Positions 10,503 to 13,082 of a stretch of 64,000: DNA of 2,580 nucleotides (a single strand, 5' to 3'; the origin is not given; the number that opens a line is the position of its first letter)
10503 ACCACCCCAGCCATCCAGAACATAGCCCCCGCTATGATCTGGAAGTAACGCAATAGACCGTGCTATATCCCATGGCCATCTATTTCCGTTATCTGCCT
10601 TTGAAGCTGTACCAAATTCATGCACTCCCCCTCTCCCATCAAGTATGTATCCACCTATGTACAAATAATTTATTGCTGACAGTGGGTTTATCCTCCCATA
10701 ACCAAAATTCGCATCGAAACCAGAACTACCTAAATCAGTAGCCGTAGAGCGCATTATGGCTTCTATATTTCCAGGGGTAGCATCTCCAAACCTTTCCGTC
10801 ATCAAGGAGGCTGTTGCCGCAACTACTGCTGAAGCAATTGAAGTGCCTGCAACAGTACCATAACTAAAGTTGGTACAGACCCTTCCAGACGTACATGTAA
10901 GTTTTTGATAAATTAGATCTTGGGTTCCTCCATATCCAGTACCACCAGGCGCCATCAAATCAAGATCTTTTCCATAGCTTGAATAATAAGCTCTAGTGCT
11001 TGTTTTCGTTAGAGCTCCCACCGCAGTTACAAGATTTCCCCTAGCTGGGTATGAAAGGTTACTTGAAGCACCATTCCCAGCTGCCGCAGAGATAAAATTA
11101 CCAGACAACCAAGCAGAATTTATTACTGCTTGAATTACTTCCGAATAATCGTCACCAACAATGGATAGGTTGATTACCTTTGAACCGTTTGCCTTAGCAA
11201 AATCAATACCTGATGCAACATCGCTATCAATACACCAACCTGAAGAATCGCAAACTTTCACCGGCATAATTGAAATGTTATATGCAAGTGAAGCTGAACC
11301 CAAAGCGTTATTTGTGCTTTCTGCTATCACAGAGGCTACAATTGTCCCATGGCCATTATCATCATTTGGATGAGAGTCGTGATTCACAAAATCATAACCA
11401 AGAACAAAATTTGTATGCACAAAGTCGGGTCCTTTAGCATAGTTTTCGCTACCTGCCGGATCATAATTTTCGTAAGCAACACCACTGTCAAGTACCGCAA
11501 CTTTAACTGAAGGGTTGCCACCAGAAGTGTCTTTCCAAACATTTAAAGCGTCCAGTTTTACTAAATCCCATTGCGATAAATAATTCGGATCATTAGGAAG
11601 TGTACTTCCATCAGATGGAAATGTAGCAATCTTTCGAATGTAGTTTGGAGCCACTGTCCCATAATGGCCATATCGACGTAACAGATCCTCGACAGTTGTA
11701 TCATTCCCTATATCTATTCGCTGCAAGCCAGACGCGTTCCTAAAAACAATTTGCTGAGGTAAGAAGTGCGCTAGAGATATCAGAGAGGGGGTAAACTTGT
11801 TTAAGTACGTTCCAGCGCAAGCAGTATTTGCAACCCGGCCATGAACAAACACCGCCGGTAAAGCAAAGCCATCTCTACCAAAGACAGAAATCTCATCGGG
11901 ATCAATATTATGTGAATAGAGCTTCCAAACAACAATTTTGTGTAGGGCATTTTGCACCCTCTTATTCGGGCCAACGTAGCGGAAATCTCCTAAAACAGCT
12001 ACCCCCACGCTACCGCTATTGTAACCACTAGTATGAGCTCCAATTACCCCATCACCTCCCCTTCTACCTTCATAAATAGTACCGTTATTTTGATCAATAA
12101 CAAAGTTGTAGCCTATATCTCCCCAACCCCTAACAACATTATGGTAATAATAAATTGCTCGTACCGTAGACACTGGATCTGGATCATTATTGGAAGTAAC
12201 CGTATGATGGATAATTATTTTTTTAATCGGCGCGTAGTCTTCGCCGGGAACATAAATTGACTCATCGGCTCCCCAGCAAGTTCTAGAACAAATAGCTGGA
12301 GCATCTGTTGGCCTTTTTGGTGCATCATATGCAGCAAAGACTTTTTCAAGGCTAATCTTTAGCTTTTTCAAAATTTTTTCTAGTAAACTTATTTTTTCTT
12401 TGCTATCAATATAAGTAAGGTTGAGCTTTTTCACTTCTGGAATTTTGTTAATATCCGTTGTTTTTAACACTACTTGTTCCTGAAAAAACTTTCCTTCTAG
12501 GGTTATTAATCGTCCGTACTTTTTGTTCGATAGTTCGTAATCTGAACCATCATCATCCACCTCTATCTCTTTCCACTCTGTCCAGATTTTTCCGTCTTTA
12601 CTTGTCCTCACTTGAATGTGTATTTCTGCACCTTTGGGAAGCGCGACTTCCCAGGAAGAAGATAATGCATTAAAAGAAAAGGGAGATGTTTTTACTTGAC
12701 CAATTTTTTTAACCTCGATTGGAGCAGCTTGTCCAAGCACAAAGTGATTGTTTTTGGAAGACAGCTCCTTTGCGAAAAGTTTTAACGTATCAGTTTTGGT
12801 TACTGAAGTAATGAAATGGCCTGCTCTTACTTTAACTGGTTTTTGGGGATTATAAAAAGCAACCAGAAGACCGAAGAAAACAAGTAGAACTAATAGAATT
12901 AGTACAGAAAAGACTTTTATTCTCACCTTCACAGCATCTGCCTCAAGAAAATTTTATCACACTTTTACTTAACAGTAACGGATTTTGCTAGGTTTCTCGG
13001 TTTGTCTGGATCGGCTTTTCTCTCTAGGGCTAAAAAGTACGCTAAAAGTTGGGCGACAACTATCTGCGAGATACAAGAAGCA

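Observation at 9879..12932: Giant secreted PGRP-type amidase and S8 protease fusion with a seven-repeat C-terminal domain that is recently duplicated at the DNA level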

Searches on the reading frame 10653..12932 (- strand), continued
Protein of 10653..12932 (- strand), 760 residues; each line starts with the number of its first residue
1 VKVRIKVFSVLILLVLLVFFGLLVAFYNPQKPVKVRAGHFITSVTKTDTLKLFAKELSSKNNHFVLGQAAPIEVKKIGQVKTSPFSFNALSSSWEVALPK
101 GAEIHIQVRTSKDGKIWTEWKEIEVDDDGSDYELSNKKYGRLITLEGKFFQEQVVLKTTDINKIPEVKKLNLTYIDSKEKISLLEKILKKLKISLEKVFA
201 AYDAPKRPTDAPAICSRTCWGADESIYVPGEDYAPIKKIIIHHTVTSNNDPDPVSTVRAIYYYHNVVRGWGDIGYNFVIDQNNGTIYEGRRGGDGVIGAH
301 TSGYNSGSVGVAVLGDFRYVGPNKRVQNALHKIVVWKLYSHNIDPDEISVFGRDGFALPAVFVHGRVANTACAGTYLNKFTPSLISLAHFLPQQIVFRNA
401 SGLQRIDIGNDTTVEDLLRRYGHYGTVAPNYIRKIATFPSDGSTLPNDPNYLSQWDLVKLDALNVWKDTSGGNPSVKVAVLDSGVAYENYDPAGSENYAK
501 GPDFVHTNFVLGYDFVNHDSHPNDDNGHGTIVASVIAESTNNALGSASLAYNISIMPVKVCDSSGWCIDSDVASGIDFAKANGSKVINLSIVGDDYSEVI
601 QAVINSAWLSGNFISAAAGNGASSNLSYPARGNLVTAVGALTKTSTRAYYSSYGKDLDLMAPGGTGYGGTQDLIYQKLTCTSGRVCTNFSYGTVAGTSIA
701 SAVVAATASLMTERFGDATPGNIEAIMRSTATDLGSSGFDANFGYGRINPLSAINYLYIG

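Call 72: find_encoding_contigs(protein=P0125, flank=7000, max_places=1)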
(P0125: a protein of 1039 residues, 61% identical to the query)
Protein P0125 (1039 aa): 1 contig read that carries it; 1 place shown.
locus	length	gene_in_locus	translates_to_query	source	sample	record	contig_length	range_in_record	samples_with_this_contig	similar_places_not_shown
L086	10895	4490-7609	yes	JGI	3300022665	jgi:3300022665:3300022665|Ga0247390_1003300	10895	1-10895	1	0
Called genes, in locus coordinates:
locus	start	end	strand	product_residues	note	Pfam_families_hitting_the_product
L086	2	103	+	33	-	?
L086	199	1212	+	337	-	PF01933:CofD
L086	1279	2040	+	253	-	PF00483:NTP_transferase, PF12804:NTP_transf_3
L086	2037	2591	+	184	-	PF00908:dTDP_sugar_isom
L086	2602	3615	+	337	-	PF01073:3Beta_HSD, PF01370:Epimerase, PF02719:Polysacc_synt_2, PF04321:RmlD_sub_bind, PF07993:NAD_binding_4, PF13460:NAD_binding_10, PF16363:GDP_Man_Dehyd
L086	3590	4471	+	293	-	PF04321:RmlD_sub_bind, PF01073:3Beta_HSD, PF01370:Epimerase, PF02719:Polysacc_synt_2, PF16363:GDP_Man_Dehyd, PF07993:NAD_binding_4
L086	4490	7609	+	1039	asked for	PF01510:Amidase_2, PF00082:Peptidase_S8, PF14783:BBS2_Mid (faint)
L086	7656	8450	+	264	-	PF00459:Inositol_P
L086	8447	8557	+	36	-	-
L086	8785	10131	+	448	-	PF03721:UDPG_MGDP_dh_N, PF03807:F420_oxidored (faint), PF00984:UDPG_MGDP_dh, PF03720:UDPG_MGDP_dh_C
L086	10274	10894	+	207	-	?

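Call 73: search_protein_families(library=pfam, proteins=[L079:4268-5647:-, L079:2709-4271:-], max_evalue=0.001)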
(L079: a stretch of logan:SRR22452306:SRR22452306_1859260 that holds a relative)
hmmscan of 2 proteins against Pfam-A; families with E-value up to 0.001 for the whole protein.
L079:4268-5647:- (459 aa): 1 family
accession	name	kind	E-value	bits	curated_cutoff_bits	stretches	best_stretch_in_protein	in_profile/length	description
PF13489.12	Methyltransf_23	-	2e-05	24.8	27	1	270-390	10-110/164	Methyltransferase domain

L079:2709-4271:- (520 aa): 1 family
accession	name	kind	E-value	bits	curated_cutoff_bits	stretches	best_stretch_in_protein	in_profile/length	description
PF00884.28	Sulfatase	-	3.3e-07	30.4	25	1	204-426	27-243/301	Sulfatase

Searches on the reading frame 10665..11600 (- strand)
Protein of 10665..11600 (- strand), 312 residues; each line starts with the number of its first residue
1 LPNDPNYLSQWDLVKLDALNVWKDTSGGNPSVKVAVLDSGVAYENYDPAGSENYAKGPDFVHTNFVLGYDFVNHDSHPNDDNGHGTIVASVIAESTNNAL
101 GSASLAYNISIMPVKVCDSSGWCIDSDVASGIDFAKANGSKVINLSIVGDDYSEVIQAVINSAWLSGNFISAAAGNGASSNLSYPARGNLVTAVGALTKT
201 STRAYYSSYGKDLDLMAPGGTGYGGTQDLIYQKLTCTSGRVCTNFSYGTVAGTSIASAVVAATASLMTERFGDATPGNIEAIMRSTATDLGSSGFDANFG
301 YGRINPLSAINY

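Call 55: search_solved_structures(query=window:10665-11600:-, max_evalue=1e-20, show_alignments=2)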
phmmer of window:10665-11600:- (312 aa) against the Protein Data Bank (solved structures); distinct sequences matched with E-value up to 1e-20: 48.
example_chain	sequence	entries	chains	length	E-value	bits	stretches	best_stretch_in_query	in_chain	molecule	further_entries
1dbi_A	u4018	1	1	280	2.3e-31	112.5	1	26-312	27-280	AK.1 SERINE PROTEASE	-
1thm_A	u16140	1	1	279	9.7e-30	107.2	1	2-312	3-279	THERMITASE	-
1tec_E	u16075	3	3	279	1.1e-29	107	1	2-312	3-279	THERMITASE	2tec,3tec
1bh6_A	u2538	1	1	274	2.4e-27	99.4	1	64-306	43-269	SUBTILISIN DY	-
1c3l_A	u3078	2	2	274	5.5e-27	98.2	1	58-306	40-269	SUBTILISIN-CARLSBERG | Subtilisin Carlsberg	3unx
3qtl_A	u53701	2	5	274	6.1e-27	98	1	58-306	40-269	Subtilisin-like serin protease | KerA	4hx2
4gi3_A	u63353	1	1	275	6.5e-27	97.9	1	58-306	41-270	KerA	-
1af4_A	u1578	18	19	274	8.4e-27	97.6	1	58-306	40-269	SUBTILISIN CARLSBERG | SUBTILISIN CARLSBERG, TYPE VIII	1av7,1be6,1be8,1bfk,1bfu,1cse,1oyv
1yu6_A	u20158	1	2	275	9.1e-27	97.5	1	58-306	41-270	Subtilisin Carlsberg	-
1scn_E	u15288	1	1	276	9.3e-27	97.4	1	58-306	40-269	SUBTILISIN CARLSBERG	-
1sel_A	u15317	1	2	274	2.5e-26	96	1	58-306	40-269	SELENOSUBTILISIN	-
1avt_A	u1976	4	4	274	2.5e-26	96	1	58-306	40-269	SUBTILISIN CARLSBERG, TYPE VIII | KerA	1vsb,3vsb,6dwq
1ndu_A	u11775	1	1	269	7.7e-26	94.4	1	64-305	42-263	Subtilisin Savinase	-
1ah2_A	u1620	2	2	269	3.6e-25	92.2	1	64-305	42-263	SERINE PROTEASE PB92 | SUBTILISIN SAVINASE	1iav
1st3_A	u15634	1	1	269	6e-25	91.5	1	64-305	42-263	SUBTILISIN BL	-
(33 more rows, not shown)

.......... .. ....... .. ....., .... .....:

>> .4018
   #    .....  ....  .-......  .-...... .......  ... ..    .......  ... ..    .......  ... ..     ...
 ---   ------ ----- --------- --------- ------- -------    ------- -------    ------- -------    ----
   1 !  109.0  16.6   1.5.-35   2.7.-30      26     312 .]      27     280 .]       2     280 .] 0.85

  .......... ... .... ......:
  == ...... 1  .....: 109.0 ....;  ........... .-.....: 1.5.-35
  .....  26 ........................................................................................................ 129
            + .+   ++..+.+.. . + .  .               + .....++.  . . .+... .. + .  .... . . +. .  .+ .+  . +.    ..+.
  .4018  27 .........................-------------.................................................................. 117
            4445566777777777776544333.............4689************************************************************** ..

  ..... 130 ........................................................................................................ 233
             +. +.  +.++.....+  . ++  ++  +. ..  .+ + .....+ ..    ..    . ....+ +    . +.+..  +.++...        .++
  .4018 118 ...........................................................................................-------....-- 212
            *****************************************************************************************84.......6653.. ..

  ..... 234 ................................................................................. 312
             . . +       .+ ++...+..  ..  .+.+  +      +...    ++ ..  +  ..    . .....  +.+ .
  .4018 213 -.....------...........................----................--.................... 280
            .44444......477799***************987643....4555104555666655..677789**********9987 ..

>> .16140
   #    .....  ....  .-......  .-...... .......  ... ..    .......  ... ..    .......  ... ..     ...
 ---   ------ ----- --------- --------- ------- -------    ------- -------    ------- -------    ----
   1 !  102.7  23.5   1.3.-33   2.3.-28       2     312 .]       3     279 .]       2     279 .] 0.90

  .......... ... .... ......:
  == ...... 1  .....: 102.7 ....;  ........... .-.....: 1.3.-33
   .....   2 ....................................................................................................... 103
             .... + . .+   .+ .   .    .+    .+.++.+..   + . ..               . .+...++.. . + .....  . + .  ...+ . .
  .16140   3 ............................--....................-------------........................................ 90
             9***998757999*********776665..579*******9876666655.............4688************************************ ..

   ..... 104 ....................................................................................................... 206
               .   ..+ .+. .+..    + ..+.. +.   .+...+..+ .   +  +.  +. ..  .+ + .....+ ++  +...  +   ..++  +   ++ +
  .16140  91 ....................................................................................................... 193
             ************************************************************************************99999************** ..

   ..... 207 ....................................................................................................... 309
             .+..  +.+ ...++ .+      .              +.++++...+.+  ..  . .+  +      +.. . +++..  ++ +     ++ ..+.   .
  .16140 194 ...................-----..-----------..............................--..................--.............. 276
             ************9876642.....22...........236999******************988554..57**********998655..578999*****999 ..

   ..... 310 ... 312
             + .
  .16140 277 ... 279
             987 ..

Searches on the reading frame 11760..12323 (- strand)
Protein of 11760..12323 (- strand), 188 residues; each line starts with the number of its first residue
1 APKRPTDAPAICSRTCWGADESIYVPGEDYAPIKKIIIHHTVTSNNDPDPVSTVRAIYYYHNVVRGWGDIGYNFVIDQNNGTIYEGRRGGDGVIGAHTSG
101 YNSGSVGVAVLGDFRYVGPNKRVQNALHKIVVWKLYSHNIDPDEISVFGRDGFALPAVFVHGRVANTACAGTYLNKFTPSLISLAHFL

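Call 48: search_solved_structures(query=window:11760-12323:-, max_evalue=0.01, show_alignments=3)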
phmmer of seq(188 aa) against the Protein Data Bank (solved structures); distinct sequences matched with E-value up to 0.01: 32.
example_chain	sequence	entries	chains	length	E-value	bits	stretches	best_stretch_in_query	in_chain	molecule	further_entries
1oht_A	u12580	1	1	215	8.5e-19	71.1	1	11-143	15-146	CG14704 PROTEIN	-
7nsx_AAA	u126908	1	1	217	8.7e-19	71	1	11-143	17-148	Isoform A of Peptidoglycan-recognition protein LB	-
7nsy_AAA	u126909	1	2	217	9.8e-19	70.9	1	11-143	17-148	Isoform A of Peptidoglycan-recognition protein LB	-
7nsz_AAA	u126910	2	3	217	3.1e-18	69.2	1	11-143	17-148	Isoform A of Peptidoglycan-recognition protein LB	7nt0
5xz4_A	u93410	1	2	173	3.7e-18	69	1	9-148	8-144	Bumblebee peptidoglycan recognition protein SA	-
5xz3_A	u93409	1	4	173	4.6e-17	65.4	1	31-148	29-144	Peptidoglycan-recognition protein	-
2f2l_X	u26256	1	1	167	1.4e-16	63.8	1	17-127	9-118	Peptidoglycan recognition protein-LC isoform LCx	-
2cb3_A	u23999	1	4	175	2.3e-16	63.1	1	9-126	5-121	PEPTIDOGLYCAN-RECOGNITION PROTEIN-LE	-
4z8i_A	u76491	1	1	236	3.4e-15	59.3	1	8-126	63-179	peptidoglycan recognition protein 3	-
4zxm_A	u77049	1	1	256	4.1e-15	59.1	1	8-125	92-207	PGRP domain of peptidoglycan recognition protein 3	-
3ep1_A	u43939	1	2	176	2.1e-14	56.7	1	65-133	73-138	PGRP-Hd - Peptidoglycan recognition protein homologue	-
1sxr_A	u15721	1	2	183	2.3e-14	56.6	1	3-126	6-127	Peptidoglycan recognition protein SA CG11709-PA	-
1s2j_A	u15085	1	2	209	3.4e-14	56.1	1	3-126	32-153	Peptidoglycan recognition protein SA CG11709-PA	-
2xz4_A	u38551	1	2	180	4.5e-14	55.7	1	31-143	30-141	PEPTIDOGLYCAN-RECOGNITION PROTEIN LF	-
1sk3_A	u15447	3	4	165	1.5e-12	50.6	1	9-135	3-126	Peptidoglycan recognition protein I-alpha | peptidoglycan recognition protein-I-alpha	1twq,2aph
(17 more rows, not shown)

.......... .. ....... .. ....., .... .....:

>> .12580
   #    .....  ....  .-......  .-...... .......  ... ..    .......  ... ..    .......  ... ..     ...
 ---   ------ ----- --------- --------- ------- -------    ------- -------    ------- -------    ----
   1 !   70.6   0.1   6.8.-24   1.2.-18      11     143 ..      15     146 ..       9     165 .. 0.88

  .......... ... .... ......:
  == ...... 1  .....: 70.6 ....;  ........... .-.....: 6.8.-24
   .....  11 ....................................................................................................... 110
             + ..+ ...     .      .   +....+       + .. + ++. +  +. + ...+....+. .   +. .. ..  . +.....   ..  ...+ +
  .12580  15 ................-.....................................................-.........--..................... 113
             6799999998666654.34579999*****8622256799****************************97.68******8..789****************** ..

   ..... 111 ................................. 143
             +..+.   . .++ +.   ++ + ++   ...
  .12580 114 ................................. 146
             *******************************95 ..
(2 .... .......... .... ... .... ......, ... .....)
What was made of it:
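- On Amidase_2 (PF01510; PGRP/T7-lysozyme zinc amidases): The first half aligns to PGRP-LB (call 48).
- Checked: The best solved relative is the catalytic Drosophila PGRP-LB (E 8.5e-19, call 48).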

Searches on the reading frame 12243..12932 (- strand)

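Call 13: search_protein_families(library=pfam, proteins=[window:12243-12932:-], max_evalue=10)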
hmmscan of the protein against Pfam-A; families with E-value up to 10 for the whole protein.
window:12243-12932:- (230 aa): 2 families
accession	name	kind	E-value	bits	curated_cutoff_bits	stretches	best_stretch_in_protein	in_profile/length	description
PF05816.16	TelA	-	0.073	12.6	30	1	166-204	56-94/332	Toxic anion resistance protein (TelA)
PF11044.13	TMEMspv1-c74-12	-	0.71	10.5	25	1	7-24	8-25/49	Plectrovirus spv1-c74 ORF 12 transmembrane protein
